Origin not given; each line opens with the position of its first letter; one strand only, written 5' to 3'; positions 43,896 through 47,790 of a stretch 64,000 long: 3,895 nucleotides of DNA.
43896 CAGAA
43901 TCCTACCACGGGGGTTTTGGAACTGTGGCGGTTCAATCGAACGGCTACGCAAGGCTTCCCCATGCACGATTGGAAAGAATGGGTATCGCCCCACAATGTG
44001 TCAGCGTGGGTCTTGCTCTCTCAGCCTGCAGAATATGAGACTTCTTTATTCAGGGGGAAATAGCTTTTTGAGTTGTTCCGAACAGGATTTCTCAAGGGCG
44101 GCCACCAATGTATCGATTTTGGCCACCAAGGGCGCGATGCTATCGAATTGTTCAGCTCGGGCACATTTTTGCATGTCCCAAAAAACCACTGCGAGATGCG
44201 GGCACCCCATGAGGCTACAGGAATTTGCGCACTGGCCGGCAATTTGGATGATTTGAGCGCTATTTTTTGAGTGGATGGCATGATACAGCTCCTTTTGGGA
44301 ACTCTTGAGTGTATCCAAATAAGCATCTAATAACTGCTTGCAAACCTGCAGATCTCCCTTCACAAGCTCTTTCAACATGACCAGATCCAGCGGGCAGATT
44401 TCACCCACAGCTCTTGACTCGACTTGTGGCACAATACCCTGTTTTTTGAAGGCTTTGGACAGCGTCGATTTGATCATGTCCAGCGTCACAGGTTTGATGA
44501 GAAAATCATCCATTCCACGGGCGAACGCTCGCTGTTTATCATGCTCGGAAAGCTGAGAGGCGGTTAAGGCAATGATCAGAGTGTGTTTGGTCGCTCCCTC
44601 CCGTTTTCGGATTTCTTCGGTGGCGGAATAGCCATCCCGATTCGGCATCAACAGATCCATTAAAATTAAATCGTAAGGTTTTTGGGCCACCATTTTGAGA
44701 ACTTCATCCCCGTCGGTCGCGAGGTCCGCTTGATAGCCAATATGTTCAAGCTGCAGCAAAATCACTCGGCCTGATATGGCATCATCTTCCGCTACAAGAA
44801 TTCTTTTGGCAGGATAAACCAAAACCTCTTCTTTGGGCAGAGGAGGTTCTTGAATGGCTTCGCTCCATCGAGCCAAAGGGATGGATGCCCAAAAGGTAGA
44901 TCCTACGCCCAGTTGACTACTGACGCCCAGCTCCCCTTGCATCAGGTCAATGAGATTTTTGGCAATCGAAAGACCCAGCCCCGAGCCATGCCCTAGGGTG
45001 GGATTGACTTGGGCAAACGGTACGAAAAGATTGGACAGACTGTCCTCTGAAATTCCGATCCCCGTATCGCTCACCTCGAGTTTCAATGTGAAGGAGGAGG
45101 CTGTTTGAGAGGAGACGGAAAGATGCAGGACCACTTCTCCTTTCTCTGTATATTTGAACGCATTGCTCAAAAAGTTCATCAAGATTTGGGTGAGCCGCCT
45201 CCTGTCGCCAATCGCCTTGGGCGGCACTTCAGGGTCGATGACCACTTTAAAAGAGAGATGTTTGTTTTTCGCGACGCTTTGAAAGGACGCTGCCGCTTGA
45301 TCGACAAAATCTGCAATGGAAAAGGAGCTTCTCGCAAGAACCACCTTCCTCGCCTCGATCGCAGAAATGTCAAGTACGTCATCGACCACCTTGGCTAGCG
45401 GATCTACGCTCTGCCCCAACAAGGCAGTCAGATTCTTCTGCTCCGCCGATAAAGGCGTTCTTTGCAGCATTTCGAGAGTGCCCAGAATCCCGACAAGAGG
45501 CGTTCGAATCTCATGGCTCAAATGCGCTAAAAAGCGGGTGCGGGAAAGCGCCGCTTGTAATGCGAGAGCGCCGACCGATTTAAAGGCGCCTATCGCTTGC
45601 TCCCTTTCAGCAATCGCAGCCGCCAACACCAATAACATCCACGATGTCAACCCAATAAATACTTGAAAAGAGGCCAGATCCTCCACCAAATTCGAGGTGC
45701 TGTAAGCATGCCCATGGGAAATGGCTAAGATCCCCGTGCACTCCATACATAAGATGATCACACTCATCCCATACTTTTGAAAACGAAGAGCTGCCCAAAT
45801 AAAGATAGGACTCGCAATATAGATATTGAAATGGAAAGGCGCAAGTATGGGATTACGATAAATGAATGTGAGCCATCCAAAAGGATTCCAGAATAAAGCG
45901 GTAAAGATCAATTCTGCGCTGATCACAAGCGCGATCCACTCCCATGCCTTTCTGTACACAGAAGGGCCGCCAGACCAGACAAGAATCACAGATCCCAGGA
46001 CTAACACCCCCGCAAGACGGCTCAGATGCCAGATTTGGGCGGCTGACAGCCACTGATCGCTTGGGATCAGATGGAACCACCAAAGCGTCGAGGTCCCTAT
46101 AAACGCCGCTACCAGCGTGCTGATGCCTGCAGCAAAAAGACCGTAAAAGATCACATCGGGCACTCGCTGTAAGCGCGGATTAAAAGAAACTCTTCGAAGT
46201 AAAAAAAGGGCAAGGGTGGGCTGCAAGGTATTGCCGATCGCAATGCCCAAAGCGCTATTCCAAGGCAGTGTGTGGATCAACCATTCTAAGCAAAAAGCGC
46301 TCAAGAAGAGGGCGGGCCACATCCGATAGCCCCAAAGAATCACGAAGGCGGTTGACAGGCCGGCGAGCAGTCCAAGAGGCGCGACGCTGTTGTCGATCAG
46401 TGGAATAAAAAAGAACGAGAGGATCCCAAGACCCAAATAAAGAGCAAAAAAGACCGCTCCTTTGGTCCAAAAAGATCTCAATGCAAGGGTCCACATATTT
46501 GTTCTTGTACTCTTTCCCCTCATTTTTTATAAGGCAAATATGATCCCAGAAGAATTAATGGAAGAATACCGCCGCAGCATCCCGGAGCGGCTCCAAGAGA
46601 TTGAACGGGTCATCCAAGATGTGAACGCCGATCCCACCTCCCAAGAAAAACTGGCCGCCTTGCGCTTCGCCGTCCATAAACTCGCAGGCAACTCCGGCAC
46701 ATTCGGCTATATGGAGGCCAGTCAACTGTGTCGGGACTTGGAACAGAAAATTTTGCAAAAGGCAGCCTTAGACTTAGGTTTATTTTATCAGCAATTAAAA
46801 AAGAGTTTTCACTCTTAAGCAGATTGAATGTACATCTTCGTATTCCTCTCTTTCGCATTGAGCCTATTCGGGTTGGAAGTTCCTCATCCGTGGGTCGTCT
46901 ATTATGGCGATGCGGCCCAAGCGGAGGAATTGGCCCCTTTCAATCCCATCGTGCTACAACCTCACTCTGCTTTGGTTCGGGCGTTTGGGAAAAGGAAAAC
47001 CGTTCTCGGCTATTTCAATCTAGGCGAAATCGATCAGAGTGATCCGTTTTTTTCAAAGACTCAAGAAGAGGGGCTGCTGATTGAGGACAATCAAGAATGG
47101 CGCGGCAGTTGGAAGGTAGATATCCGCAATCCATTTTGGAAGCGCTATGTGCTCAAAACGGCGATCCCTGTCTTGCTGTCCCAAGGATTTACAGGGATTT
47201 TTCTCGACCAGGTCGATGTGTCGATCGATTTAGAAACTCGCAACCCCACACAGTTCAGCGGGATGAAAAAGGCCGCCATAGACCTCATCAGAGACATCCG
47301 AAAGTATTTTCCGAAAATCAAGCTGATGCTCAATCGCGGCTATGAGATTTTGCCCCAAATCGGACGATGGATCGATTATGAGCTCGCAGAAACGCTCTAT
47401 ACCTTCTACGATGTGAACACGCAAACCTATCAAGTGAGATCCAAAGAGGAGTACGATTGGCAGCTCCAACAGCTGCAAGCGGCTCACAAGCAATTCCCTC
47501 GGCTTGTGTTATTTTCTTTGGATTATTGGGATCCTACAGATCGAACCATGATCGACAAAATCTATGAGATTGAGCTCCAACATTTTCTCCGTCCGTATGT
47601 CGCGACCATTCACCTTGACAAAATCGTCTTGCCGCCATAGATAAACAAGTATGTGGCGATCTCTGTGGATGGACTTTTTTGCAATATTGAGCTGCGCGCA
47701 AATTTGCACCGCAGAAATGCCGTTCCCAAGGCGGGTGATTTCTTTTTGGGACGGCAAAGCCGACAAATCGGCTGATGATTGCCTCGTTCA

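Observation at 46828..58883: pel-type exopolysaccharide operon with split pelA and pelB, no pelC and tight translational coupling, in a chlamydia-like genome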

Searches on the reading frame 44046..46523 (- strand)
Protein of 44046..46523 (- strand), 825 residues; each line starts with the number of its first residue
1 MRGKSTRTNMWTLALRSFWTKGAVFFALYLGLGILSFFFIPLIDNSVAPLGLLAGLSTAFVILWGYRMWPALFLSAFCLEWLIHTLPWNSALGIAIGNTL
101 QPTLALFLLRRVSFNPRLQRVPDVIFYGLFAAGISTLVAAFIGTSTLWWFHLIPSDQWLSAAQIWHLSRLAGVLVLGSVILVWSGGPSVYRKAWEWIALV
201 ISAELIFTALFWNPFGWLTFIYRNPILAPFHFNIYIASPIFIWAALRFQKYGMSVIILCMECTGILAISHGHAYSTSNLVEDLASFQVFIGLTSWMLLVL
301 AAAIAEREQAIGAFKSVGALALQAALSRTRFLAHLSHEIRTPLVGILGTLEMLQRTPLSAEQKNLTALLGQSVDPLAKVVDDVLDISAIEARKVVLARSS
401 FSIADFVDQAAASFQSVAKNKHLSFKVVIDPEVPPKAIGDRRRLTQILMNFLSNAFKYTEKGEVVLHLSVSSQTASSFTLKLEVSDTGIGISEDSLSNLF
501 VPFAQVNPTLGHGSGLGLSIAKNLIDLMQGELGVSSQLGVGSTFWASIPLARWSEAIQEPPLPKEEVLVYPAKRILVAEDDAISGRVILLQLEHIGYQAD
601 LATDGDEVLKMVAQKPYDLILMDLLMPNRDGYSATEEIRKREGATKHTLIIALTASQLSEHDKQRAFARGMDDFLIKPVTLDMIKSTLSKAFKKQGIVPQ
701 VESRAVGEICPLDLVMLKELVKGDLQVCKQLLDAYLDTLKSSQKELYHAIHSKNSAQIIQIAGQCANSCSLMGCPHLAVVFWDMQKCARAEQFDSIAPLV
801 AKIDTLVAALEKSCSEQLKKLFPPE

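Call 8: search_protein_families(library=pfam, proteins=[window:44046-46523:-], max_evalue=0.001)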
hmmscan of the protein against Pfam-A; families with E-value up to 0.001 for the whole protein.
window:44046-46523:- (825 aa): 4 families
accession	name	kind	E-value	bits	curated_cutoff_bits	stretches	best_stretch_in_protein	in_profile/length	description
PF02518.31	HATPase_c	-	3.8e-24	85.7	26.4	1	439-551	1-110/111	Histidine kinase-, DNA gyrase B-, and HSP90-like ATPase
PF00072.30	Response_reg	-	2.1e-21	76.6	30.2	1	575-687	1-109/111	Response regulator receiver domain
PF00512.31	HisKA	-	3.5e-17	62.6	26.9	1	328-391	2-65/66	His Kinase A (phospho-acceptor) domain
PF05231.19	MASE1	-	2.4e-16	60.1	29.8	1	25-307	4-298/299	MASE1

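Call 57: search_protein_families(library=ncbifam, proteins=[window:44046-46523:-], max_evalue=0.00001)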
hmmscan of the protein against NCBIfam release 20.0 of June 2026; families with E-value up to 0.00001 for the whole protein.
window:44046-46523:- (825 aa): 130 families (the best 25 are shown)
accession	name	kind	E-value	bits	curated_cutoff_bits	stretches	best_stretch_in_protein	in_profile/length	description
TIGR02956.1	TMAO_torS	equivalog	7.9e-88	295.6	676.5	1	320-694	456-822/967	TMAO reductase system sensor histidine kinase/response regulator TorS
NF008318.0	PRK11107.1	equivalog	1.4e-83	281.5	890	2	321-594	286-558/920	two-component sensor histidine kinase BarA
NF011874.0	PRK15347.1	equivalog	1.3e-82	278.3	852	2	304-557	377-617/921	two component system sensor kinase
NF008099.0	PRK10841.1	equivalog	9.6e-79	265.2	920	2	315-553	457-693/949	two-component system sensor histidine kinase RcsC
NF008302.0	PRK11091.1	equivalog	5e-76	256.5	838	1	323-802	278-757/779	aerobic respiration two-component sensor histidine kinase ArcB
NF041947.1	LuxQ_Vibrio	equivalog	1e-73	248.6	1200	1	322-694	466-840/843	quorum-sensing autoinducer 2 sensor kinase/phosphatase LuxQ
NF052574.1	HisKinEspCMyxo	equivalog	1.6e-70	238.3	1200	2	41-314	19-283/785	serine histidine kinase EspC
NF045901.1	HisKinLetSLeg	equivalog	4e-63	213.7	1650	2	328-553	293-521/906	two-component system sensor histidine kinase LetS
NF007420.1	PRK09959.1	equivalog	1.7e-57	194.8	1995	1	304-752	688-1126/1197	acid-sensing system histidine kinase EvgS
NF038297.2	hybrid_HK_HrmK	equivalog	3.1e-57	194.6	725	1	329-690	236-606/607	hybrid histidine kinase/response regulator HrmK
NF008543.0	PRK11466.1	equivalog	4.1e-55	187.1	982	1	315-811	431-903/914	TMAO reductase system sensor histidine kinase/response regulator TorS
NF041832.1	near_NosP_CTERM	subfamily_domain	1.1e-45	156.3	400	1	323-690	2-368/370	NahK/ErcS family hybrid sensor histidine kinase/response regulator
NF046044.1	PnpS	equivalog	1.9e-42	145.7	400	1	327-549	169-390/390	two-component system histidine kinase PnpS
NF047465.1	hybrid_HK_LvrA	exception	9.5e-41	139.7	1200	2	327-551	201-423/819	hybrid histidine kinase/response regulator LvrA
TIGR02966.1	phoR_proteo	equivalog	6.8e-38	130.5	334.2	1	324-546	110-331/333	phosphate regulon sensor histidine kinase PhoR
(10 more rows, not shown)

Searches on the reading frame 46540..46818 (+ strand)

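Call 66: search_protein_families(library=pfam, proteins=[window:46540-46818:+], max_evalue=0.01)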
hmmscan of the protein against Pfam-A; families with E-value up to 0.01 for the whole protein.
window:46540-46818:+ (92 aa): 1 family
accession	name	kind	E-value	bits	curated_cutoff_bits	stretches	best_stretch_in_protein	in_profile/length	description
PF01627.28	Hpt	-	8.6e-13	48.8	24.6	1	5-76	1-63/84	Hpt domain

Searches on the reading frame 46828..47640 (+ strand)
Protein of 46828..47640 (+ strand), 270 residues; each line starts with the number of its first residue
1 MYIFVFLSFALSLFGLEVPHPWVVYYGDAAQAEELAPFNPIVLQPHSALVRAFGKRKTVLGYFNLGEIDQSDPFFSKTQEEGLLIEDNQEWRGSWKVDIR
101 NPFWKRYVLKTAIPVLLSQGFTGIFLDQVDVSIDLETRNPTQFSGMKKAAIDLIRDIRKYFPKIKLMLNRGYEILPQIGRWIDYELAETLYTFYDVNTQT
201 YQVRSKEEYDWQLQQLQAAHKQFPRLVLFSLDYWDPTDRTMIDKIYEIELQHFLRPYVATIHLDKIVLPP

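Call 3: search_protein_families(library=pfam, proteins=[window:46828-47640:+], max_evalue=0.01)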
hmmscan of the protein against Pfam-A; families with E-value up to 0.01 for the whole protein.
window:46828-47640:+ (270 aa): 2 families
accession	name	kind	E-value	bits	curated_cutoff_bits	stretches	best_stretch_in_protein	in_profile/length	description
PF03537.19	Glyco_hydro_114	-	1.1e-13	51.5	27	1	54-243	37-211/231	Glycoside-hydrolase family GH114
PF14885.12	GHL15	-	0.00025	21.5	27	1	72-163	44-130/271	Hypothetical glycosyl hydrolase family 15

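Call 4: search_protein_families(library=ncbifam, proteins=[window:46828-47640:+], max_evalue=0.01)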
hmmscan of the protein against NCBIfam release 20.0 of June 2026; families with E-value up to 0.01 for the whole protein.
window:46828-47640:+ (270 aa): 1 family
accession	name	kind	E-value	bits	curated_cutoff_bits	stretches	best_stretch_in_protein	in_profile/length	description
TIGR01370.1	TIGR01370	hypoth_equivalog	1.5e-11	43.9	181.25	1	55-267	93-311/315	MJ1477/TM1410 family putative glycoside hydrolase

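Call 49: search_solved_structures(query=window:46828-47640:+, max_evalue=0.01, show_alignments=2)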
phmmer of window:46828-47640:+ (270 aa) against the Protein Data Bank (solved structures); distinct sequences matched with E-value up to 0.01: 3.
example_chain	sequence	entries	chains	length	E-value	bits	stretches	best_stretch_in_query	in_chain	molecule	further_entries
9cgy_A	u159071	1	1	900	3.3e-19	72.4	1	24-266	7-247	PelA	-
5tcb_A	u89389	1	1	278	2e-17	66.5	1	23-264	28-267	PelA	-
5tsy_A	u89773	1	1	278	1.3e-16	63.9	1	23-264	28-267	PelA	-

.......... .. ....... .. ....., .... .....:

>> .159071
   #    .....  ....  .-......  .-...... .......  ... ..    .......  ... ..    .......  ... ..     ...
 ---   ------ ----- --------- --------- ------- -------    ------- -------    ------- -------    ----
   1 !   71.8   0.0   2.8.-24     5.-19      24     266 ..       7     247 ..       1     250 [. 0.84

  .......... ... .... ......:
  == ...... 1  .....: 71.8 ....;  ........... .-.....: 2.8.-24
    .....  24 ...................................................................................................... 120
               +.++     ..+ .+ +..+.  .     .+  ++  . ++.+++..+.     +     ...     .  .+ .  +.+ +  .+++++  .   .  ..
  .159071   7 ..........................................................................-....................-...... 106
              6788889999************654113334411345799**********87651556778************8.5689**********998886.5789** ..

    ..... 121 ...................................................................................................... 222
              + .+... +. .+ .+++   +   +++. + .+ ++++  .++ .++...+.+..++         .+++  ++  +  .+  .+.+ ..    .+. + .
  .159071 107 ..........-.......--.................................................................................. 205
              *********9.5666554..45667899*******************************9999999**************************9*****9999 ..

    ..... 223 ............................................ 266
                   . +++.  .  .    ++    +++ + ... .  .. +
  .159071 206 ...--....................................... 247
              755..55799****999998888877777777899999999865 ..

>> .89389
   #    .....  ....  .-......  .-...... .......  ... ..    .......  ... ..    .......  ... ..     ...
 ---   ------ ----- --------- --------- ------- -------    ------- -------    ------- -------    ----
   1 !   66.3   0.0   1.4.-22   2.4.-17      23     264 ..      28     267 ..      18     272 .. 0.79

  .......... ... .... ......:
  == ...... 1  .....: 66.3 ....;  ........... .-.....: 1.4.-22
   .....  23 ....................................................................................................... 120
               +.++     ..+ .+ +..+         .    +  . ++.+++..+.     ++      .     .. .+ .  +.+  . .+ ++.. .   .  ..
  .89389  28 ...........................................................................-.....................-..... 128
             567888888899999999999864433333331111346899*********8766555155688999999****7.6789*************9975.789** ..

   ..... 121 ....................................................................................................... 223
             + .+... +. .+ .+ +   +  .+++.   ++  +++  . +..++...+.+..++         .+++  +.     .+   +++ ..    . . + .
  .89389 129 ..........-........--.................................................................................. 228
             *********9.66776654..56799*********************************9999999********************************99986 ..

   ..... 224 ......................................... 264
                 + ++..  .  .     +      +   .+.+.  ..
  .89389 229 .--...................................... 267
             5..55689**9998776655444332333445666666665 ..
